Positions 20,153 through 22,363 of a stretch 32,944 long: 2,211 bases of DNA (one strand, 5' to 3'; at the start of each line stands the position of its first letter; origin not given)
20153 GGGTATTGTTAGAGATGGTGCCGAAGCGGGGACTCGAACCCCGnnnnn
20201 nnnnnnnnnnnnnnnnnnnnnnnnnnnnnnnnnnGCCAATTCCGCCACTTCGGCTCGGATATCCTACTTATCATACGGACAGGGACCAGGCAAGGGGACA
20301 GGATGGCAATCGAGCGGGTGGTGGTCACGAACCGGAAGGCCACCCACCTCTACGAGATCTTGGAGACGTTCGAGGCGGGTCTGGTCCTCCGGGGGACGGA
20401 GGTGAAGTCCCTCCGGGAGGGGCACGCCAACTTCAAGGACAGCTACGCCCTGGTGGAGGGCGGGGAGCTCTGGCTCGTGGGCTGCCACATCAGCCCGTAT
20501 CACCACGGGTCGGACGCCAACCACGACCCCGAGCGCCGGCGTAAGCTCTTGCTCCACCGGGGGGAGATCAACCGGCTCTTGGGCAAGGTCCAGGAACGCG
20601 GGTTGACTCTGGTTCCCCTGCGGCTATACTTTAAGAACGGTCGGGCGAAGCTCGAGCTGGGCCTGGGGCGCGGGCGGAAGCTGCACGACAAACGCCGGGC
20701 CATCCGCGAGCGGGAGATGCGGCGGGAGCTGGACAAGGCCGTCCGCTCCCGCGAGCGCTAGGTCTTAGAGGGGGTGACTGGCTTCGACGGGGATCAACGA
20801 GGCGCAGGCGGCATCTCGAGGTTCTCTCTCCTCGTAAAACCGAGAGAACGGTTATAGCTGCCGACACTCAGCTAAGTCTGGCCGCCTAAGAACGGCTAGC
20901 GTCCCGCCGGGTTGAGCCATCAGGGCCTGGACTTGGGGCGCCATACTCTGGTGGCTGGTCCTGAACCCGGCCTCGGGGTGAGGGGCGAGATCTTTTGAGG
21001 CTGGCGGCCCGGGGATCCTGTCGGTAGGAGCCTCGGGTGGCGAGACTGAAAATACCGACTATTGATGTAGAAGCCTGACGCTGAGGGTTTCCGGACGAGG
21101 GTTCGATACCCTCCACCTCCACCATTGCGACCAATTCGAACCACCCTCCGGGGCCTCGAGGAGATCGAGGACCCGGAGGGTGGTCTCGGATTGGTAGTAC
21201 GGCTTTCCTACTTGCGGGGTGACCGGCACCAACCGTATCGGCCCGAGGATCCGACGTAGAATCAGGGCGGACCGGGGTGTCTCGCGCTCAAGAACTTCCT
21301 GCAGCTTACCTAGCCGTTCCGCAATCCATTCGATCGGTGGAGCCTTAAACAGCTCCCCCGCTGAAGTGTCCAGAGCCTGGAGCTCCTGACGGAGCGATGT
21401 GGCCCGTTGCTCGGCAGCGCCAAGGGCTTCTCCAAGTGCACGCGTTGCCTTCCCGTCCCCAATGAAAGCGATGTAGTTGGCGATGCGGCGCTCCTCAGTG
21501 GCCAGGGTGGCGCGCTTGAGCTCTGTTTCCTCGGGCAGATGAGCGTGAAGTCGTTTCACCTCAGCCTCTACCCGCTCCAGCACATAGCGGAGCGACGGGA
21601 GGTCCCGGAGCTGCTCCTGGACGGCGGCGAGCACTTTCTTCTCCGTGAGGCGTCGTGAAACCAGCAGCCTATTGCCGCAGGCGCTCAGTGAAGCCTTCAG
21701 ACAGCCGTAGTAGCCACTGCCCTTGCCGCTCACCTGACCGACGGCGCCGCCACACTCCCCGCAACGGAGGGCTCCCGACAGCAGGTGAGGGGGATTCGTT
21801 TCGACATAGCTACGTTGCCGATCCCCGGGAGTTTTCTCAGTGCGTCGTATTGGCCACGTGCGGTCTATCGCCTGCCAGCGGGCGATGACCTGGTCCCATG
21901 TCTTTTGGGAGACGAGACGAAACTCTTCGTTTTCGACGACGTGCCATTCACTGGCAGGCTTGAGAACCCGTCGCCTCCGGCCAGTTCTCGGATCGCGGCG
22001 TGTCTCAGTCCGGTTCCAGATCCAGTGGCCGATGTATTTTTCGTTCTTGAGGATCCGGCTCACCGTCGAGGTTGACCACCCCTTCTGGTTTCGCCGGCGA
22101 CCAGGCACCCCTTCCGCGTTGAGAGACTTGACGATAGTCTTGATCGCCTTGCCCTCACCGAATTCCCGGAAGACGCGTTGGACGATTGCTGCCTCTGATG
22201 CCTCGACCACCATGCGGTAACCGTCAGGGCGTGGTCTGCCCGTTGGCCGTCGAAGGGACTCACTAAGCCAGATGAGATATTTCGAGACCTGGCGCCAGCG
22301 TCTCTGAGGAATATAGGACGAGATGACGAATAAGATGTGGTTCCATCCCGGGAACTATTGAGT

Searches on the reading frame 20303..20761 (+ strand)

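Call 86: search_protein_families(library=pfam, proteins=[window:20303-20761:+], max_evalue=0.01)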
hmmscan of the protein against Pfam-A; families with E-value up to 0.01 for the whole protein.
window:20303-20761:+ (152 aa): 1 family
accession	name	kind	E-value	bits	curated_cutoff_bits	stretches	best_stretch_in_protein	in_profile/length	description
PF01668.23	SmpB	-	4.3e-60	202.2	27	1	7-148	1-142/143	SmpB protein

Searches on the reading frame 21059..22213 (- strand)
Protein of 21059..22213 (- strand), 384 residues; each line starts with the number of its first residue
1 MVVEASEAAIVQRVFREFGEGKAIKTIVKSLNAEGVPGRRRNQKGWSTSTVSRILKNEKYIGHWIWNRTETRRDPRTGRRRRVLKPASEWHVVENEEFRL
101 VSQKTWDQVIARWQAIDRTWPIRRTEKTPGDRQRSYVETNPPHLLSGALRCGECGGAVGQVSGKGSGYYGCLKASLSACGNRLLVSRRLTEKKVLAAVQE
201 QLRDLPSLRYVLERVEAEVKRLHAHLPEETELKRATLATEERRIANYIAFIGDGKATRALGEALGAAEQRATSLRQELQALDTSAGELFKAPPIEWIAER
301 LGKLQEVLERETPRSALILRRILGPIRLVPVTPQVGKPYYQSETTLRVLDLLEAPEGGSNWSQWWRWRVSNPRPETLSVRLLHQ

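Call 51: search_protein_families(library=pfam, proteins=[window:21059-22213:-], max_evalue=0.001)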
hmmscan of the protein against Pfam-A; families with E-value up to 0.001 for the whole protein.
window:21059-22213:- (384 aa): 2 families
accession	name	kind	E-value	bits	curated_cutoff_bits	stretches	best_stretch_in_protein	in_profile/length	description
PF07508.19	Recombinase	-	1.6e-24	86.6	21.1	1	6-112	2-98/102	Recombinase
PF13408.12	Zn_ribbon_recom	-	8.7e-07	29.7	25.3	1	144-198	1-57/58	Recombinase zinc beta ribbon domain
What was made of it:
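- A truncated large serine recombinase lies elsewhere in the window at 21059-22213 (call 51).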
